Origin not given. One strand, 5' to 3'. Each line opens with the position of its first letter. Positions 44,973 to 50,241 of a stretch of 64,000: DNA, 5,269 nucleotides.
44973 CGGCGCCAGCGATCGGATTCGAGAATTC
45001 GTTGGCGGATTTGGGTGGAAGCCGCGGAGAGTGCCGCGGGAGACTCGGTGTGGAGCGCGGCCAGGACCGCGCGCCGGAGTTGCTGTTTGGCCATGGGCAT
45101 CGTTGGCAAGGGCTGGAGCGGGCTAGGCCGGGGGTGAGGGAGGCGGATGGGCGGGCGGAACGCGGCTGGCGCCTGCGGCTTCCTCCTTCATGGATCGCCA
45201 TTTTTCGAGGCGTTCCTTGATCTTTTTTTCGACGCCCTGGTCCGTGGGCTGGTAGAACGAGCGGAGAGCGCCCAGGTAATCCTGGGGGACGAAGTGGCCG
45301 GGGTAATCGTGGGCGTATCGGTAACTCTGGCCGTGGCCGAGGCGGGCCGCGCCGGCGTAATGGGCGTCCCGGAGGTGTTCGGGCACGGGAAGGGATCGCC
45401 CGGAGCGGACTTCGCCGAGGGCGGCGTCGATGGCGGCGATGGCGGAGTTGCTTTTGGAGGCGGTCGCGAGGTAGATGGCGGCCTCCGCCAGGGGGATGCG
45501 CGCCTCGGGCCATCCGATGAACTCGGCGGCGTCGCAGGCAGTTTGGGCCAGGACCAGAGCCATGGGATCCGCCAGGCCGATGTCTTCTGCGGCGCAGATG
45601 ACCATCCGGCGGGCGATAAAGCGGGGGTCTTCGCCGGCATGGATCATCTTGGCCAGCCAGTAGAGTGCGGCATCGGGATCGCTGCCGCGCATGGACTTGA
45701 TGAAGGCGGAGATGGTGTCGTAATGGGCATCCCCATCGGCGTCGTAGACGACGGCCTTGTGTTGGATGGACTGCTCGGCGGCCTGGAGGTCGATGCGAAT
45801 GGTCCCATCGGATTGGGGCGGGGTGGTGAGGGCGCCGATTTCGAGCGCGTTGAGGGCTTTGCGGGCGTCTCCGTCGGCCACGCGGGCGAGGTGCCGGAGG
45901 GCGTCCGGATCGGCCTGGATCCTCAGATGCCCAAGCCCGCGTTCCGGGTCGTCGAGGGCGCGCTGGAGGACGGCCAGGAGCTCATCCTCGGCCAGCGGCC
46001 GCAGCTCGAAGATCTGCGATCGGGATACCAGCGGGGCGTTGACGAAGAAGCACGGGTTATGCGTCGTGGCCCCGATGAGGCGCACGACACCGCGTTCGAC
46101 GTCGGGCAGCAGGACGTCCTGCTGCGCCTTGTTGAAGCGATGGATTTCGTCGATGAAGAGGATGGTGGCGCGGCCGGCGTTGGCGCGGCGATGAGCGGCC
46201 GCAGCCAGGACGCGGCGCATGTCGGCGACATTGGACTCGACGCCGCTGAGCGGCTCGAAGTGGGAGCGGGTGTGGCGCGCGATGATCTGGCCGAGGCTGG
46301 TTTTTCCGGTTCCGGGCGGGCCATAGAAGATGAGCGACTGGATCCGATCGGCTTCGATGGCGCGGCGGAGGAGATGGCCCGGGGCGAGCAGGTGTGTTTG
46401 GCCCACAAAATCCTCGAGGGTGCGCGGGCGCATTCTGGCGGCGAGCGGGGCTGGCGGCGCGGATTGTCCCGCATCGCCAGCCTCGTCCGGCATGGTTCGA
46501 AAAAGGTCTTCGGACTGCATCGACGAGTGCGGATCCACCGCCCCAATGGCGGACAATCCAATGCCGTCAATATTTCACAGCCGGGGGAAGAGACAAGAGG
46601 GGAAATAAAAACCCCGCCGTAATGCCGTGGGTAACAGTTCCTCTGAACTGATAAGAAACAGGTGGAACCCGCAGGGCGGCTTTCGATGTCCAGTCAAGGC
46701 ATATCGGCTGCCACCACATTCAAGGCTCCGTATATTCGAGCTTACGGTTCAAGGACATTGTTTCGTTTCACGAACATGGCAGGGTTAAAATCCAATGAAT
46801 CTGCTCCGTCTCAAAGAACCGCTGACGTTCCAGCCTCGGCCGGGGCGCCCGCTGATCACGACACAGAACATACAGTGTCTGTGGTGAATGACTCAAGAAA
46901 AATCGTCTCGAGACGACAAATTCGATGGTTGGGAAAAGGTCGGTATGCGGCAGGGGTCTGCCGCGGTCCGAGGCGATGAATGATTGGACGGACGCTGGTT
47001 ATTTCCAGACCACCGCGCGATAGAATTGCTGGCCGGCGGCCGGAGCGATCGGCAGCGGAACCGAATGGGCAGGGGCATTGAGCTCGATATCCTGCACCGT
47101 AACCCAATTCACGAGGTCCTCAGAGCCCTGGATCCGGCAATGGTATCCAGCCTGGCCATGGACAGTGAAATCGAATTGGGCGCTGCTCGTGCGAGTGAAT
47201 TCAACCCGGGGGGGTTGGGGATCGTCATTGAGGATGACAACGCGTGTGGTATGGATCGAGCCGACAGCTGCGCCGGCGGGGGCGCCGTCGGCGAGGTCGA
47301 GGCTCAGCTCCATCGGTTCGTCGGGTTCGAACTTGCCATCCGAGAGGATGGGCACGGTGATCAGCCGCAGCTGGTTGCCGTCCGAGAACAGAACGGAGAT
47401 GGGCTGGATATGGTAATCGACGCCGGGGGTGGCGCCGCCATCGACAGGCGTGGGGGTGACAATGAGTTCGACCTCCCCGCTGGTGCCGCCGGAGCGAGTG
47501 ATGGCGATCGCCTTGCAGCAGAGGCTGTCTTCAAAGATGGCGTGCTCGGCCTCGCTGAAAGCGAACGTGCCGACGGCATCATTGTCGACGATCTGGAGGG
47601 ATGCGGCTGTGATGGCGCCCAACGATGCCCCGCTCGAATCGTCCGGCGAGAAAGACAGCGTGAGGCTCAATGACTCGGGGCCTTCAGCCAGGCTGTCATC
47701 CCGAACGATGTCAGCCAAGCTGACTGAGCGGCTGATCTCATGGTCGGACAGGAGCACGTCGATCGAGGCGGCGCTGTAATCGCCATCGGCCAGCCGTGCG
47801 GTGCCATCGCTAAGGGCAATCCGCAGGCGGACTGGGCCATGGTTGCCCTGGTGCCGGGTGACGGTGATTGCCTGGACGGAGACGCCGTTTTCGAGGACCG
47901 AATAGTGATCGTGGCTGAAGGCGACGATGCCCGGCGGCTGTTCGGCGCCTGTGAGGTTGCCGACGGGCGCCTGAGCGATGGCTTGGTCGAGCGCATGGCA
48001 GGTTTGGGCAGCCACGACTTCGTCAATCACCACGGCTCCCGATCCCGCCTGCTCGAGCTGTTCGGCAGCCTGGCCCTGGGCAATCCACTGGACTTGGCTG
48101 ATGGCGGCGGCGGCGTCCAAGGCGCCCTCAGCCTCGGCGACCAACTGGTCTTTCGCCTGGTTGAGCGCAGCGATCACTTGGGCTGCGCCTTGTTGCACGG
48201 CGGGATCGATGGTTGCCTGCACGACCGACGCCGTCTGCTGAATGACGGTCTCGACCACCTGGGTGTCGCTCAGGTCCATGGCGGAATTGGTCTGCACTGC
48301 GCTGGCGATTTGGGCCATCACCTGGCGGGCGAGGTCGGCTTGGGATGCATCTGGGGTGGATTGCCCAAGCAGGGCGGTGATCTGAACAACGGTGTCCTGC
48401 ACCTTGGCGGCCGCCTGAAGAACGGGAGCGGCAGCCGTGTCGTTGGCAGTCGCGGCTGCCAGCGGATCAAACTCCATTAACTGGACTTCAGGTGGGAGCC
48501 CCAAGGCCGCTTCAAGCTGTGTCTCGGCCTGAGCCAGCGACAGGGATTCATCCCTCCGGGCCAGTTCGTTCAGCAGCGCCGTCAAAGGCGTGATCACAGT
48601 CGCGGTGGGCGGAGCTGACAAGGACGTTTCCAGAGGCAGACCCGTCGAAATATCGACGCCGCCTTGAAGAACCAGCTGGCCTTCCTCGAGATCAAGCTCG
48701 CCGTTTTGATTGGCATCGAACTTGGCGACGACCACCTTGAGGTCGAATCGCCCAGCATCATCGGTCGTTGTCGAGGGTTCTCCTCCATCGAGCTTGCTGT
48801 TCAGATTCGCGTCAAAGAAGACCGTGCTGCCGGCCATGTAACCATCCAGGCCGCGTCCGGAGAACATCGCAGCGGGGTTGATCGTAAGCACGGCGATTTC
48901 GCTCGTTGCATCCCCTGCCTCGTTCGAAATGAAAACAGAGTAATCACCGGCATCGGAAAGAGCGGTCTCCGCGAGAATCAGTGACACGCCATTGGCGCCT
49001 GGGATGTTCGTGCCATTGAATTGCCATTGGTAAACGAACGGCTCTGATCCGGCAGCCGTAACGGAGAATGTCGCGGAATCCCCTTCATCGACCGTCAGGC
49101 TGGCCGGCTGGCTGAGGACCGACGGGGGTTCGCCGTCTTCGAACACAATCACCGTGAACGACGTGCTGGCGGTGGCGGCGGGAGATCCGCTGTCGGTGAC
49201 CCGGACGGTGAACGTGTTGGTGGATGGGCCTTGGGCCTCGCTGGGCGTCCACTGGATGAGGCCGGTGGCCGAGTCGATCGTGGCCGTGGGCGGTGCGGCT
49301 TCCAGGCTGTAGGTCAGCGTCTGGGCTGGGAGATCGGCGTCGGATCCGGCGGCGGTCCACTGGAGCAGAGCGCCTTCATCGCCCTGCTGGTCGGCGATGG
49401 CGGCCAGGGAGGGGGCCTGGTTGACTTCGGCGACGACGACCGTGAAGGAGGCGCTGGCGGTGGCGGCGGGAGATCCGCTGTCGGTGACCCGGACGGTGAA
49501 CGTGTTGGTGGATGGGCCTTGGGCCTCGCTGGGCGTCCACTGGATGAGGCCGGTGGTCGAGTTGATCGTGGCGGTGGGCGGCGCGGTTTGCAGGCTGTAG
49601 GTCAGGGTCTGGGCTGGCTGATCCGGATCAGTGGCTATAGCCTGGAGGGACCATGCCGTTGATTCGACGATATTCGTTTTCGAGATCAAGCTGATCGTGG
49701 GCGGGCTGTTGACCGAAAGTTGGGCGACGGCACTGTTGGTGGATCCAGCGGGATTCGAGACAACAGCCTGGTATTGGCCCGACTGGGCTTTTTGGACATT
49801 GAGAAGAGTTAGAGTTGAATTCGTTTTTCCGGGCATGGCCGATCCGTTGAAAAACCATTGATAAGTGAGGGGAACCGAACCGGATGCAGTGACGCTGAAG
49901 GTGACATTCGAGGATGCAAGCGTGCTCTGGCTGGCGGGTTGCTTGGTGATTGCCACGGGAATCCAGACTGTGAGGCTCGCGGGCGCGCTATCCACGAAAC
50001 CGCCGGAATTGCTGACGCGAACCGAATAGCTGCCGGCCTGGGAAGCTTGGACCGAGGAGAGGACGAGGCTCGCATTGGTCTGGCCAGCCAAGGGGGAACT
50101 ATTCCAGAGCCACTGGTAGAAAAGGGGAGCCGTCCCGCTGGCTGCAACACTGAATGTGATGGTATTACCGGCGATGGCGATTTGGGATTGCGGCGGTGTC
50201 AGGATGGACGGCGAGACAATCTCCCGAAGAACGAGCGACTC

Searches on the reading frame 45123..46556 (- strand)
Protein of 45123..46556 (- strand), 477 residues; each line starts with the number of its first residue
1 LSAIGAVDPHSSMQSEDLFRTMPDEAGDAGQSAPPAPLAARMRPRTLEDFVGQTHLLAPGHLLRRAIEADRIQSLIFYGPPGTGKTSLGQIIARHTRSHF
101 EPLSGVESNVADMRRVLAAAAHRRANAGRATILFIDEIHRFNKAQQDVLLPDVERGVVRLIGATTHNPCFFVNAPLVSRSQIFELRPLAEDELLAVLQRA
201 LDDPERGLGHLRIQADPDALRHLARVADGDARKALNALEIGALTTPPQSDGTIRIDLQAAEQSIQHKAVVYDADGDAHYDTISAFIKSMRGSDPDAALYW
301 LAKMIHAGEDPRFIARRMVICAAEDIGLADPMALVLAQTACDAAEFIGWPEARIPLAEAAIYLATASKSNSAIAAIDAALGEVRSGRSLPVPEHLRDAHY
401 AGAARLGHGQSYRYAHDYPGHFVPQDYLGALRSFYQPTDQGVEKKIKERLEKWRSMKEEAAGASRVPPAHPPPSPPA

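Call 9: search_protein_families(library=pfam, proteins=[window:45123-46556:-], max_evalue=0.01)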
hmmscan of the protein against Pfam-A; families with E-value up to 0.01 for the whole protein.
window:45123-46556:- (477 aa): 14 families
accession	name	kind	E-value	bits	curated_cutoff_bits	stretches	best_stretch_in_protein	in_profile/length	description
PF12002.13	MgsA_C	-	7.2e-71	237.9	27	1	291-454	1-167/167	MgsA AAA+ ATPase C terminal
PF16193.11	AAA_assoc_2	-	6.9e-29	100.4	34.3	1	211-290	3-81/81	AAA C-terminal domain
PF05496.18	RuvB_N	-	4e-15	56.4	27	1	42-159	1-114/159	Holliday junction DNA helicase RuvB P-loop domain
PF00004.35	AAA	-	7.1e-14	52.8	21.2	1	75-180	1-123/131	ATPase family associated with various cellular activities (AAA)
PF13191.12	AAA_16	-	2e-06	28.8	32.6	0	102-149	107-152/167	AAA ATPase domain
PF07728.20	AAA_5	-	3.6e-06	27.5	22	1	75-155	2-92/139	AAA domain (dynein-related subfamily)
PF00158.32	Sigma54_activat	-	0.00015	22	20.2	0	78-167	28-131/168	Sigma-54 interaction domain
PF01078.27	Mg_chelatase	-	0.00035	20.5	20.3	0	73-92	23-42/207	Magnesium chelatase, subunit ChlI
PF13401.12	AAA_22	-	0.0011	19.7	27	0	73-95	6-28/130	AAA domain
PF07724.20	AAA_2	-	0.0011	19.5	27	1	71-159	2-105/166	AAA domain (Cdc48 subfamily)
PF13173.12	AAA_14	-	0.0027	18.2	27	1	75-192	5-127/129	AAA domain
PF13604.12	AAA_30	-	0.0057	16.9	27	0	73-125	19-58/191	AAA domain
PF20720.3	nSTAND3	-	0.0082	16.3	27.2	0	73-118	18-62/155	Novel STAND NTPase 3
PF22608.2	DNAX_ATPase_lid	-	0.0088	16.2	27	0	212-236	14-38/49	DNA polymerase III clamp loader subunit, ATPase lid domain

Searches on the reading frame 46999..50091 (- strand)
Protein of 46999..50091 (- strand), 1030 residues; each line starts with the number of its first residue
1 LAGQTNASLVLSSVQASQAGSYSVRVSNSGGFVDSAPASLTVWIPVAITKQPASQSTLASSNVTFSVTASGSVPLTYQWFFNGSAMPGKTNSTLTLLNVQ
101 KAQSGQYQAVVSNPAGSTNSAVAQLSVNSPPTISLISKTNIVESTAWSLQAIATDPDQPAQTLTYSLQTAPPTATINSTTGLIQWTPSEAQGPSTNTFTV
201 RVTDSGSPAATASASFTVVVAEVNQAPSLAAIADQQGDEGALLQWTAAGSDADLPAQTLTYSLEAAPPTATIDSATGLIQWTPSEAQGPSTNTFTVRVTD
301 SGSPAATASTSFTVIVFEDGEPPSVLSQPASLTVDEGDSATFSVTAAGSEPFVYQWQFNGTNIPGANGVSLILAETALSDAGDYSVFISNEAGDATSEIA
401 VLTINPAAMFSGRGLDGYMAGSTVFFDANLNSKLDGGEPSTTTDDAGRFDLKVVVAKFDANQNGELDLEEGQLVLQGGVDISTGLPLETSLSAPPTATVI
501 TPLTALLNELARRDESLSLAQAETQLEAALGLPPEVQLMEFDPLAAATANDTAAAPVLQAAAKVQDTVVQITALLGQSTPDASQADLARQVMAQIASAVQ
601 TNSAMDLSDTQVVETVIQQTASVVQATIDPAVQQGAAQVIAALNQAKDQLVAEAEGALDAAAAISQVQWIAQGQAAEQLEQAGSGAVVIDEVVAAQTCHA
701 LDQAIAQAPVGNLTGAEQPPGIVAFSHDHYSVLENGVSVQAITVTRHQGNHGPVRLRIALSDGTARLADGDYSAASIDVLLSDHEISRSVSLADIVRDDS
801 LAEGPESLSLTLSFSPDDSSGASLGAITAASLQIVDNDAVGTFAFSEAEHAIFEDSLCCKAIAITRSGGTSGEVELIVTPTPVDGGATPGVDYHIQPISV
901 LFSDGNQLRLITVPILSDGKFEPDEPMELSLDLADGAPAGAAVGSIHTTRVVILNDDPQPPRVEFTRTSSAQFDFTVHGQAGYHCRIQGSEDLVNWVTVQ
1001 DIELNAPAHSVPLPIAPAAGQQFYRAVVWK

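Call 21: search_protein_families(library=pfam, proteins=[window:46999-50091:-], max_evalue=0.01)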
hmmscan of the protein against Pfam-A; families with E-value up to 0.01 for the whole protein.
window:46999-50091:- (1030 aa): 12 families
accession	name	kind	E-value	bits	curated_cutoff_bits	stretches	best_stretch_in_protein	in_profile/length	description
PF13927.12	Ig_3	-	6.7e-24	84.6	30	2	48-113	4-78/78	Immunoglobulin domain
PF07679.22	I-set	-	1.2e-22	80.2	23.7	2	323-401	1-88/90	Immunoglobulin I-set domain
PF03160.20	Calx-beta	-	3.2e-20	72.8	27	2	836-957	1-119/119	Calx-beta domain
PF05345.18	He_PIG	-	4.6e-15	56.3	24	2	227-316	2-95/96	Putative Ig domain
PF00047.31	ig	-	7e-13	49.1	21.8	1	56-120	4-79/81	Immunoglobulin domain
PF13895.12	Ig_2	-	2.3e-12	47.4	27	1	55-127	9-79/79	Immunoglobulin domain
PF18957.6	RibLong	-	1.4e-09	39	27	2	226-300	5-78/93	Long Rib domain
PF07686.23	V-set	-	7.5e-08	33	26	0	4-42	70-108/109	Immunoglobulin V-set domain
PF17963.7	Big_9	-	1.1e-05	26.6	23.6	2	128-216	1-88/89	Bacterial Ig domain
PF15780.11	ASH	-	3.7e-05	24.2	27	0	942-990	20-65/98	Abnormal spindle-like microcephaly-assoc'd, ASPM-SPD-2-Hydin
PF05506.17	PLipase_C_C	-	0.0065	17.8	24.4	0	968-989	58-79/80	Bacterial phospholipase C, C-terminal domain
PF22633.2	F5_F8_type_C_2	-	0.0095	17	27.8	0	979-1015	45-81/91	NedA-like, galactose-binding domain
